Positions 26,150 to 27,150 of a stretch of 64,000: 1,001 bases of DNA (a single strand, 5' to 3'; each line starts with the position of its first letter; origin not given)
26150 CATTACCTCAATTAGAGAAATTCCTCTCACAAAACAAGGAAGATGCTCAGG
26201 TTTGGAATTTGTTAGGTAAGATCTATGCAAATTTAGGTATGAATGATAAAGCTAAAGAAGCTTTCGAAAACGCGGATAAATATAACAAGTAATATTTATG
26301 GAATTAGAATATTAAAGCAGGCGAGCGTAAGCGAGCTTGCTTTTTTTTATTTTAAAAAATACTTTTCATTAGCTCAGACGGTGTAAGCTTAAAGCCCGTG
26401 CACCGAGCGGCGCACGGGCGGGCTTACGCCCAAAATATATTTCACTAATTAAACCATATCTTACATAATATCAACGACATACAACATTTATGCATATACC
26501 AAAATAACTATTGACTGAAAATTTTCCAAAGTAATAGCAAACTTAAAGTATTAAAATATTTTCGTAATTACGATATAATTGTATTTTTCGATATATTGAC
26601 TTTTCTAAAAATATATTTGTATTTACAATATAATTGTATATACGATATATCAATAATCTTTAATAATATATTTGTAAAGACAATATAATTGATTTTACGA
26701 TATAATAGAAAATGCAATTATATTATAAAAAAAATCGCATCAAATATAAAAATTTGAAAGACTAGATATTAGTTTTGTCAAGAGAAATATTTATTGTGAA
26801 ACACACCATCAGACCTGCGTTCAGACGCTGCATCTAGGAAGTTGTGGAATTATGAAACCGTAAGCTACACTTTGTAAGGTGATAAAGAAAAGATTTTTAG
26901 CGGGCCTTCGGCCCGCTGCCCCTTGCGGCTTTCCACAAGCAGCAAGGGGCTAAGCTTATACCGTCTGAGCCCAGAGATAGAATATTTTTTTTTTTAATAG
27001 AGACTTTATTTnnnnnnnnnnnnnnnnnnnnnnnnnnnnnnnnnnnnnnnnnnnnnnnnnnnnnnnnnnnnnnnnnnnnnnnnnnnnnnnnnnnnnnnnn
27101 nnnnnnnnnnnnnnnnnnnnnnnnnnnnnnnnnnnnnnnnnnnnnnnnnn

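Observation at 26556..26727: Core of the repeat carries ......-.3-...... palindromes phased exactly 55 bp apart, an operator or centromere-like iteron array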

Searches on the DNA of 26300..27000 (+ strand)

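Call 28: search_rna_families(source=window, start=26300, end=27000, threshold=evalue, max_evalue=10)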
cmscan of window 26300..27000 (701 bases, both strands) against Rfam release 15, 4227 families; matches with E-value up to 10: 4.
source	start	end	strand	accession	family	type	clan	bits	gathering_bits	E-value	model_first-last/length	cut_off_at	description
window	26385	26569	+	RF02911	Baculoviridae_NAE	Cis-reg;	-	25.2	51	0.19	1-200/200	no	Baculoviridae Nucleocapsid Assembly essential Element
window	26301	26374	+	RF02719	sca_ncR20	Gene; snRNA; snoRNA; scaRNA;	-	17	127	8.9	1-104/104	no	Small Cajal body specific RNA ncR20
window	26900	26998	-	RF01387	isrC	Gene; sRNA;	-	16.2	39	1.9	1-123/123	no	isrC Hfq binding RNA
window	26572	26613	-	RF02777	OppA_thermometer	Cis-reg; thermoregulator;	-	8.7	290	9.4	1-304/304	no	OppA 5' UTR thermometer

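Call 41: search_dna_similar(query=window:26369-26973:+, collection=plasmids, mode=distant, max_evalue=0.01)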
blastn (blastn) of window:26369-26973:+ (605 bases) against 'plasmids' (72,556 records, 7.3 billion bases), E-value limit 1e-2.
Records with a match: 23; places in all: 25; records where one place covers at least 80% of the query: 0.
Best place of each record, by identity: 60-80% 23.
By first word of the organism name: Lactococcus 15; Borreliella 8.
By predicted mobility (MOB-suite, as given by PLSDB): mobilizable 14; non-mobilizable 9.
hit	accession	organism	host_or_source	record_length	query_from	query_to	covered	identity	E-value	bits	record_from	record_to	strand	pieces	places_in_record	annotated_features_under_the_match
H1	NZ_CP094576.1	Borreliella burgdorferi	Homo sapiens,Whole organism,Skin,skin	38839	181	338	26%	72.5%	5e-8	66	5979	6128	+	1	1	none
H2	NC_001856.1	Borreliella burgdorferi B31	-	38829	181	322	23%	71.3%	3e-4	54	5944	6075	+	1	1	none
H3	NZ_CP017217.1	Borreliella burgdorferi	Homo sapiens,skin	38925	181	322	23%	71.3%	3e-4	54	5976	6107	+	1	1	none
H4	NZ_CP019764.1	Borreliella burgdorferi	Ixodes scapularis,tick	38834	181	322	23%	71.3%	3e-4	54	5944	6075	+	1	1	none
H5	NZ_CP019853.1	Borreliella burgdorferi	Homo sapiens,human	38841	181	322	23%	71.3%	3e-4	54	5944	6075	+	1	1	none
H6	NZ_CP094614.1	Borreliella burgdorferi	wild tick,Whole organism,wild tick nymph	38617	181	322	23%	71.3%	3e-4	54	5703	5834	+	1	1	none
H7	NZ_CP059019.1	Borreliella bavariensis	Ixodes persulcatus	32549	181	322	23%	70.6%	1e-3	52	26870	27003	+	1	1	none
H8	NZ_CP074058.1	Borreliella burgdorferi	Homo sapiens,skin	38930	181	322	23%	70.6%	1e-3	52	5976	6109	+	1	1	none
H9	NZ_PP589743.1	Lactococcus sp.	Bacterial culture,Dairy environment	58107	284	359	13%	77.6%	9e-5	55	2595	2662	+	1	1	none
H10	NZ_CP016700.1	Lactococcus lactis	Single cell,Dairy fermentation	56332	284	359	13%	76.3%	4e-3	51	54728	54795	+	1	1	none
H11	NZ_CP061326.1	Lactococcus lactis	butter,butter starter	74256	284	359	13%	76.3%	4e-3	51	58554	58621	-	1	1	none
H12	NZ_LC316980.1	Lactococcus garvieae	-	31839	284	359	13%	76.3%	4e-3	51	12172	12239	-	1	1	none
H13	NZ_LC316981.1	Lactococcus garvieae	-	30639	284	359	13%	76.3%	4e-3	51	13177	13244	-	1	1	none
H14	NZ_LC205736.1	Lactococcus garvieae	-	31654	284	359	13%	76.3%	4e-3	51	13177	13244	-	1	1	none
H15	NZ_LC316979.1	Lactococcus garvieae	-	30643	284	359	13%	76.3%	4e-3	51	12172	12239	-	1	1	none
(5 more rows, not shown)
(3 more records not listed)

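Call 42: search_dna_similar(query=window:26369-26973:+, collection=phages, mode=distant, max_evalue=0.01)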
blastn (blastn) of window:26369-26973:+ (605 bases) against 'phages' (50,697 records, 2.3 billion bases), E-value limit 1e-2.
No match.

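Call 43: get_annotated_region(hit=H9, flank=2500)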
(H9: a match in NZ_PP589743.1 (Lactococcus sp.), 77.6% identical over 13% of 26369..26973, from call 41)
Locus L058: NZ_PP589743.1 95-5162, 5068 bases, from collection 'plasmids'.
description: Lactococcus sp. strain UCCL641 plasmid pUCCL641A, complete sequence
organism: Lactococcus sp. (NCBI taxid 44273)
taxonomy: Bacteria; Bacillota; Bacilli; Lactobacillales; Streptococcaceae; Lactococcus; Lactococcus sp.
host: -; source: Bacterial culture,Dairy environment; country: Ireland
typing (MOB-suite, as given by PLSDB): mobilizable; replicon rep_cluster_570; relaxase MOB_Unknown
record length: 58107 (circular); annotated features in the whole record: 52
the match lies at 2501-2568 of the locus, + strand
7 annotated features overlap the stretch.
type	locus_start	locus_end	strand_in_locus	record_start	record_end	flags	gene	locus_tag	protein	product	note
CDS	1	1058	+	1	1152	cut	-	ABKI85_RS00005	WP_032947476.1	RepB family plasmid replication initiator protein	GO:0006270 - DNA replication initiation [Evidence IEA]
CDS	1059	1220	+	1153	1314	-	-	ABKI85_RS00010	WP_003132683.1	hypothetical protein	-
CDS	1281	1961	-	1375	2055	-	-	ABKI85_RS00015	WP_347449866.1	IS6 family transposase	-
CDS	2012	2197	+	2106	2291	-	-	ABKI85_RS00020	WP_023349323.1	hypothetical protein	-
CDS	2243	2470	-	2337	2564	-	-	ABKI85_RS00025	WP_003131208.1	hypothetical protein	-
CDS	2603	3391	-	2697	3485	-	-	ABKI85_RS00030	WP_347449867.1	AAA family ATPase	-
CDS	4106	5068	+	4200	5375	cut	-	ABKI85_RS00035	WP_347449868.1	replication initiator protein A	-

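Call 44: get_annotated_region(hit=H1, flank=2500)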
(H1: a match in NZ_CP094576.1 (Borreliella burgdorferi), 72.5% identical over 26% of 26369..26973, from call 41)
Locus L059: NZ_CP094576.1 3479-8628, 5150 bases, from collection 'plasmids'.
description: Borreliella burgdorferi strain B408 plasmid p38, complete sequence
organism: Borreliella burgdorferi (NCBI taxid 139)
taxonomy: Bacteria; Spirochaetota; Spirochaetia; Spirochaetales; Borreliaceae; Borreliella; Borreliella burgdorferi
host: -; source: Homo sapiens,Whole organism,Skin,skin; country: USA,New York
typing (MOB-suite, as given by PLSDB): non-mobilizable
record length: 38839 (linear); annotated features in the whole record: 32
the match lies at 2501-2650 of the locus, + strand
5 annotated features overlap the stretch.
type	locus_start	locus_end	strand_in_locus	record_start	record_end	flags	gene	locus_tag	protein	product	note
CDS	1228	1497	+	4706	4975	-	-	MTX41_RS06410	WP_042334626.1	hypothetical protein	-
CDS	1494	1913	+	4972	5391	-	-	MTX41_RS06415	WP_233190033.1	P12 family lipoprotein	-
CDS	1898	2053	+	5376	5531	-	-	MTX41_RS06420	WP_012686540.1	P12 family lipoprotein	-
CDS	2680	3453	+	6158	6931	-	ospD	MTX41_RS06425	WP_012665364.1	outer surface protein OspD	-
CDS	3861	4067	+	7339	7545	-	-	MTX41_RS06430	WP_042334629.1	hypothetical protein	-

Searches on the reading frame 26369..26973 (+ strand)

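Call 47: search_protein_families(library=pfam, proteins=[L058:2243-2470:-, L058:2603-3391:-, L058:2012-2197:+], max_evalue=0.1)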
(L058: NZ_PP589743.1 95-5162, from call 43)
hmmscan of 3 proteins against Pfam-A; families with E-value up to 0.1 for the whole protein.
L058:2243-2470:- (75 aa): 1 family
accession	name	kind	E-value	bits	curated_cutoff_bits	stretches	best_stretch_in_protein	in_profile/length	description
PF01402.27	RHH_1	-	0.0007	19.9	20.5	1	40-75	3-37/39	Ribbon-helix-helix protein, copG family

L058:2603-3391:- (262 aa): 11 families
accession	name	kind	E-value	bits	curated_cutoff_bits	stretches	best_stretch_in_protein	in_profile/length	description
PF13614.12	AAA_31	-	5.2e-36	124.7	27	1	1-167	1-170/177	AAA domain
PF01656.29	CbiA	-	4.9e-16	59.3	25.4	1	4-228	1-124/125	CobQ/CobB/MinD/ParA nucleotide binding domain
PF02374.21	ArsA_ATPase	-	7.2e-11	42.3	24.3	1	1-102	1-89/305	Anion-transporting ATPase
PF06564.18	CBP_BcsQ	-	1.4e-08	35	21.3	1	1-141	1-142/234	Cellulose biosynthesis protein BcsQ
PF10609.15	ParA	-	1.9e-08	34.5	27.1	1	2-124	4-121/246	NUBPL iron-transfer P-loop NTPase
PF09140.17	MipZ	-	1.6e-06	28.1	20.7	1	3-147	2-132/262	ATPase MipZ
PF07015.17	VirC1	-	4.8e-05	23.2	24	1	1-69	1-64/231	VirC1 protein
PF00142.24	Fer4_NifH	-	0.00026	21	25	1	10-71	8-70/271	4Fe-4S iron sulfur cluster binding proteins, NifH/frxC family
PF13401.12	AAA_22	-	0.024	15.4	27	0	12-92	15-97/130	AAA domain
PF19842.5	YqeC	-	0.031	14.9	27.6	1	8-51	2-46/145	YqeC protein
PF00448.28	SRP54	-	0.06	13.4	22.7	0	12-40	11-39/196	SRP54-type protein, GTPase domain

L058:2012-2197:+ (61 aa): 1 family
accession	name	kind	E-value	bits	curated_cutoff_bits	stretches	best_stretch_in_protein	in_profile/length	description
PF21838.2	DUF6897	-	0.079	13.1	23.9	1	16-60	14-55/58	Domain of unknown function (DUF6897)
